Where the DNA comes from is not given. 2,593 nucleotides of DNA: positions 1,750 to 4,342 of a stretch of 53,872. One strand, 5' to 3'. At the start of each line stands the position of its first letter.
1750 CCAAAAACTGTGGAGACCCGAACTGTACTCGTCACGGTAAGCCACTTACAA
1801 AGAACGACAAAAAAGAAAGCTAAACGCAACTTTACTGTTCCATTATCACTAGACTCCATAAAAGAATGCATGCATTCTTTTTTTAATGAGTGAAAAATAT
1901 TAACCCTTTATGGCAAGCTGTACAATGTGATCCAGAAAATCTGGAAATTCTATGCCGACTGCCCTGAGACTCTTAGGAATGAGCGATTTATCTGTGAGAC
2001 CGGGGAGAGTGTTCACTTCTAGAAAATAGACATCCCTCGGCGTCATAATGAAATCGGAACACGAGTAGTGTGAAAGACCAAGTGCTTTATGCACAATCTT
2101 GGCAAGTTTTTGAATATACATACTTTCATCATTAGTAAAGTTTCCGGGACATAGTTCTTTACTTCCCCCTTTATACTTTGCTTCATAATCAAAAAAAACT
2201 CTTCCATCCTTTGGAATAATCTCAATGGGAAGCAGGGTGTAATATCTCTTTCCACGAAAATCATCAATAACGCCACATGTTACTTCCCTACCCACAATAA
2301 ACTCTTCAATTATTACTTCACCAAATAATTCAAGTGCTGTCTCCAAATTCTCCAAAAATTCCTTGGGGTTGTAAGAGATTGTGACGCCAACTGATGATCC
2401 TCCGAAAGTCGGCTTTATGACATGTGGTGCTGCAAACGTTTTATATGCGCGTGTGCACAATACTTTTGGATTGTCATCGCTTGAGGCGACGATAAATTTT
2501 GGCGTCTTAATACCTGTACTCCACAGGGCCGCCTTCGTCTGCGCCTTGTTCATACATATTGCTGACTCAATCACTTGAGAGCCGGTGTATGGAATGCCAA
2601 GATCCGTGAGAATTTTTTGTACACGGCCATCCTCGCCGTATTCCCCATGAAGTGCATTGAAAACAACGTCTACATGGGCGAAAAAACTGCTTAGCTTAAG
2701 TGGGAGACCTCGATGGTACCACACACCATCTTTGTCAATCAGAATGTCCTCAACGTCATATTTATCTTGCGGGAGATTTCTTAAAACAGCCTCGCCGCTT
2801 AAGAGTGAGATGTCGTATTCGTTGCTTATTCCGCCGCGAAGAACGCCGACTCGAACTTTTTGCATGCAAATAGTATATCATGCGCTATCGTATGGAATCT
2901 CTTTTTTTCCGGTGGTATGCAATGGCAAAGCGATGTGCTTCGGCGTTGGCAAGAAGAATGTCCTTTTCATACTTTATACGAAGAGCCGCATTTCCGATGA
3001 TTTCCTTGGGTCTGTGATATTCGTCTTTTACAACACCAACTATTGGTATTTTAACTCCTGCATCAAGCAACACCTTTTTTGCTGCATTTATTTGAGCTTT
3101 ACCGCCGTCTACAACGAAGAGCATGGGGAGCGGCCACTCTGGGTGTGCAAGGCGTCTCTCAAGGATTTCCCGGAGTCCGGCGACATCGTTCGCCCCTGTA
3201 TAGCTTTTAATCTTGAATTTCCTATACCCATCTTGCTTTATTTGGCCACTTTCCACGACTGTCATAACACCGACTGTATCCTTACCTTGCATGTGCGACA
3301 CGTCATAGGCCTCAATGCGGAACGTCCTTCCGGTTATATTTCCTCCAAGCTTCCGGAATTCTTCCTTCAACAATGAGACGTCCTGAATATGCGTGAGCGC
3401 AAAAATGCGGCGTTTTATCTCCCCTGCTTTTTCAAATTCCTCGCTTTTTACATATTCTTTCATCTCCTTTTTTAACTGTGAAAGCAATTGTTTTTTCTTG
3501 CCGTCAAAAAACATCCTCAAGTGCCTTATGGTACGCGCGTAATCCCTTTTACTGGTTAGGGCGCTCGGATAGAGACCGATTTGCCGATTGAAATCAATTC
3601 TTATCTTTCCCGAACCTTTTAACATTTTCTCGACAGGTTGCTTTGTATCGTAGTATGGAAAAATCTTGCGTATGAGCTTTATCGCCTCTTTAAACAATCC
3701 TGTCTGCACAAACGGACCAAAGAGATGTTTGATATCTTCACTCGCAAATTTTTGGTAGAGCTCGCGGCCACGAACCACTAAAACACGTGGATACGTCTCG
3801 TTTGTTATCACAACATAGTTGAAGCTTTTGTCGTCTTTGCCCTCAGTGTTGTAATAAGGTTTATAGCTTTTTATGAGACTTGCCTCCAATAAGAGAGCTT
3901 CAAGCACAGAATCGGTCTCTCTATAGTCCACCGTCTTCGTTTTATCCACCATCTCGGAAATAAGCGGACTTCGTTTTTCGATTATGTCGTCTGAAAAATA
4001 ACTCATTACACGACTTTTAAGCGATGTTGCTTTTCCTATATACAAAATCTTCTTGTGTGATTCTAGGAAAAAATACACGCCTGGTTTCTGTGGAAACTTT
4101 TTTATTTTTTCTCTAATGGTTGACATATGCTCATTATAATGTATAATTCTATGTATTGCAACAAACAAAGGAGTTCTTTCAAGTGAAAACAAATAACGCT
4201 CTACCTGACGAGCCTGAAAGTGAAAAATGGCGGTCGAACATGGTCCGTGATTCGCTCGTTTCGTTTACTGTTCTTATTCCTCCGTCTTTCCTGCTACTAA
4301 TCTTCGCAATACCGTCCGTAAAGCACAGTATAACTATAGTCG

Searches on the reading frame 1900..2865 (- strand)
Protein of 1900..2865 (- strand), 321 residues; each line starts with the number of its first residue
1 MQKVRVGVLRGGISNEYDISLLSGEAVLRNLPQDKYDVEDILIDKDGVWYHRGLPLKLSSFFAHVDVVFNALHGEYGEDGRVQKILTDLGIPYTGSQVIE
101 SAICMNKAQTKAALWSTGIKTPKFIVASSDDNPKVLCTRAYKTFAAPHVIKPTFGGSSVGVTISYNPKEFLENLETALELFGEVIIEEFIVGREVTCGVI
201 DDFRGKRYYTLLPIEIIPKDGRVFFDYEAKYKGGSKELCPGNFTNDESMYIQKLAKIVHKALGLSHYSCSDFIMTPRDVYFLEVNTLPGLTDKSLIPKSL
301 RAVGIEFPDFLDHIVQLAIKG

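Call 64: search_protein_families(library=pfam, proteins=[window:1900-2865:-], max_evalue=0.00001)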
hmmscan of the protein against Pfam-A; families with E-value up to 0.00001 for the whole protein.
window:1900-2865:- (321 aa): 4 families
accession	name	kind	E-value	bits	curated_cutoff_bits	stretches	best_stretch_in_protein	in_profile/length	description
PF07478.18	Dala_Dala_lig_C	-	1.9e-37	129.2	24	1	116-316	4-204/204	D-ala D-ala ligase C-terminus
PF01820.27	Dala_Dala_lig_N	-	3.1e-24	86.2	34.6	2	62-96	87-121/121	D-ala D-ala ligase N-terminus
PF02655.19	ATP-grasp_3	-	4e-10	40.4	23.2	1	104-286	1-155/160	ATP-grasp domain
PF08443.16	RimK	-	3.3e-06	27.3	21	0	106-197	3-92/188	RimK-like ATP-grasp domain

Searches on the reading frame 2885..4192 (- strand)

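Call 64: search_protein_families(library=pfam, proteins=[window:2885-4192:-], max_evalue=0.00001)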
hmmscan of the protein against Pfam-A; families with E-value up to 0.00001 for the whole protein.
window:2885-4192:- (435 aa): 3 families
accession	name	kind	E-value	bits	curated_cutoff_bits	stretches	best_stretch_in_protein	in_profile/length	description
PF08459.17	UvrC_RNaseH_dom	-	6.2e-34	117.6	22.3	1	290-424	10-159/159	UvrC RNAse H endonuclease domain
PF01541.30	GIY-YIG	-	7.2e-08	33.1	22.6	1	37-115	2-78/78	GIY-YIG catalytic domain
PF02151.25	UVR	-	1.4e-07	31.5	21.5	1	234-266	1-33/36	UvrB/uvrC motif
